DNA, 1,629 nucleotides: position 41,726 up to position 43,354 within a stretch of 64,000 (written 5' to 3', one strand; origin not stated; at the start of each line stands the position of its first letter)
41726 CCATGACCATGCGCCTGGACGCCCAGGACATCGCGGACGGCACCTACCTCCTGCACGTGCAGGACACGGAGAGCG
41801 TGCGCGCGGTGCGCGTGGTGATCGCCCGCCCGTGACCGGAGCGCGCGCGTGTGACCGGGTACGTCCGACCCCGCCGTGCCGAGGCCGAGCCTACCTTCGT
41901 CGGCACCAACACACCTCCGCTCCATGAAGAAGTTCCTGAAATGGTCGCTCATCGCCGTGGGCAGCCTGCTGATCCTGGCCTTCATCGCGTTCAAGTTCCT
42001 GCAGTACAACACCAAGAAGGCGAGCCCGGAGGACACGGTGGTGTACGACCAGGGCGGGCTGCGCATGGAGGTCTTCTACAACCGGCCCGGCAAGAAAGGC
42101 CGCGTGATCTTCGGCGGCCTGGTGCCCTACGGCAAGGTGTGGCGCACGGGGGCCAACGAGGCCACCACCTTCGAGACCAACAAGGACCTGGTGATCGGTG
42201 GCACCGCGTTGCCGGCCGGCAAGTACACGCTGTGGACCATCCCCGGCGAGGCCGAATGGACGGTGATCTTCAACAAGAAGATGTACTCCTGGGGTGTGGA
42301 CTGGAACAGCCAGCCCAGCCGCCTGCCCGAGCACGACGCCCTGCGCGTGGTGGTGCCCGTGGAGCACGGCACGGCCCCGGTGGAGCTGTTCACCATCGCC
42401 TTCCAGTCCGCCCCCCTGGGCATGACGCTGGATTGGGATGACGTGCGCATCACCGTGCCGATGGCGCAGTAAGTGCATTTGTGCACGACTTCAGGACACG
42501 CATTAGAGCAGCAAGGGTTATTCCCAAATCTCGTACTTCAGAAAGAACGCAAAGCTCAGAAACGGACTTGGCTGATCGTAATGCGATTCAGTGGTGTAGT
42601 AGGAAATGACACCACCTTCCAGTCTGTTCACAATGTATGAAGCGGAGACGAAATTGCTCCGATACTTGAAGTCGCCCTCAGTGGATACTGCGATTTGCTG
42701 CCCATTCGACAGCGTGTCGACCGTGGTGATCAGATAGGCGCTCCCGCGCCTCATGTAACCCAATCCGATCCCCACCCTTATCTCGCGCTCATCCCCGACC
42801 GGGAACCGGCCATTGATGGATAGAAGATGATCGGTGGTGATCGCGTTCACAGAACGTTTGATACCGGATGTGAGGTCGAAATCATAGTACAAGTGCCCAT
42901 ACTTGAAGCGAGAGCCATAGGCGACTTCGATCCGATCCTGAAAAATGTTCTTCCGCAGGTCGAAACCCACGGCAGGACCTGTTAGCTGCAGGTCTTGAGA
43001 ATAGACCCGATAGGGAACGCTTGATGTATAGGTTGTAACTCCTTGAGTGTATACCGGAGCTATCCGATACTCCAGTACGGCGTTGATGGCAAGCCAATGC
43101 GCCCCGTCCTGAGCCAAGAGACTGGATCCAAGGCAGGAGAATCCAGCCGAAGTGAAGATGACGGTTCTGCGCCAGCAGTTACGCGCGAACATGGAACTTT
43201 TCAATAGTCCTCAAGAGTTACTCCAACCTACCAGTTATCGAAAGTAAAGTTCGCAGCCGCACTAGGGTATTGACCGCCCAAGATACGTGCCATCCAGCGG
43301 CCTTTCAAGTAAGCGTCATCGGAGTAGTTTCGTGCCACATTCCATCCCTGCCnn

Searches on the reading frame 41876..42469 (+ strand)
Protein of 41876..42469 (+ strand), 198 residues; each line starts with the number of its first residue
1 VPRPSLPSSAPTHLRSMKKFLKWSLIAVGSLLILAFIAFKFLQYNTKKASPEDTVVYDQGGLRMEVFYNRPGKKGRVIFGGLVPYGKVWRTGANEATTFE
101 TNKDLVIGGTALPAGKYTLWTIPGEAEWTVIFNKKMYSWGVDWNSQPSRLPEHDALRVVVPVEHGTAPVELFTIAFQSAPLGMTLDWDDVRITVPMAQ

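Call 13: search_protein_families(library=pfam, proteins=[window:41876-42469:+], max_evalue=0.1)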
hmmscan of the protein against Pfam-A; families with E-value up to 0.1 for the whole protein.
window:41876-42469:+ (198 aa): 1 family
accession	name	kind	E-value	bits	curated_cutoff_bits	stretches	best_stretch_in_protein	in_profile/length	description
PF11138.13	DUF2911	-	1.2e-47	161.9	27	1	50-195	1-144/145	Protein of unknown function (DUF2911)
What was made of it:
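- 41876..42472 (+): DUF2911 gene, the usual immediate neighbour of the Cys-rich gene in relatives. Pfam PF11138, E = 1.2e-47 (call 13).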

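Call 48: search_solved_structures(query=window:41876-42469:+, max_evalue=1)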
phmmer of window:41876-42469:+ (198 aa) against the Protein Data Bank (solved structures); distinct sequences matched with E-value up to 1: 3.
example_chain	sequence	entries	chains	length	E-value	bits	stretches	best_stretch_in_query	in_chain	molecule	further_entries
7wmd_A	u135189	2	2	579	0.063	15.9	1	64-118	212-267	PQQ-dependent alcohol dehydrogenase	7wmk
4cvb_A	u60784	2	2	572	0.067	15.8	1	64-118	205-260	ALCOHOL DEHYDROGENASE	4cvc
9m2c_A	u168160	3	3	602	0.084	15.5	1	64-118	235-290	PQQ-binding-like beta-propeller repeat protein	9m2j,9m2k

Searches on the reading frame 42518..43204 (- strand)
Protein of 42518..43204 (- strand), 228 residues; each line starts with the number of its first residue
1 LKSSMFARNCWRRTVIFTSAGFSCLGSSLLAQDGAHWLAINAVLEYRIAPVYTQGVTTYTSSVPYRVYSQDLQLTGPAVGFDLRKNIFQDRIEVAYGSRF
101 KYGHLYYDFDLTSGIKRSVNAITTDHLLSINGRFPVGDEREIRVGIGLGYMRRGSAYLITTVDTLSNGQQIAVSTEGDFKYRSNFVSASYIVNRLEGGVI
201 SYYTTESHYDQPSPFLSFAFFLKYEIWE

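Call 13: search_protein_families(library=pfam, proteins=[window:42518-43204:-], max_evalue=0.1)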
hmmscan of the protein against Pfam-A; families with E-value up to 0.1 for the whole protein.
window:42518-43204:- (228 aa): 0 families

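Call 64: find_homologous_proteins(query=window:42518-43204:-, max_evalue=0.001)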
Query window:42518-43204:- (228 aa): 1 proteins with E <= 0.001 among 142 candidates.
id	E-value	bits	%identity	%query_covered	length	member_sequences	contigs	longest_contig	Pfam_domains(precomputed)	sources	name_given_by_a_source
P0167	4.2e-93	330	99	66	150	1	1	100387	-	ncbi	-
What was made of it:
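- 42473..43323 (.): Low-GC island (~51% against ~66%) inserted between DUF2911 and the Cys-rich gene; it carries an ORFan on the minus strand (42518-43204). Only a self-hit among 5.8 billion proteins: call 64.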

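Call 67: search_protein_families(library=phrogs, proteins=[window:42518-43204:-], max_evalue=0.1)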
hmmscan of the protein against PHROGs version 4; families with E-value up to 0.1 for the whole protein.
window:42518-43204:- (228 aa): 0 families
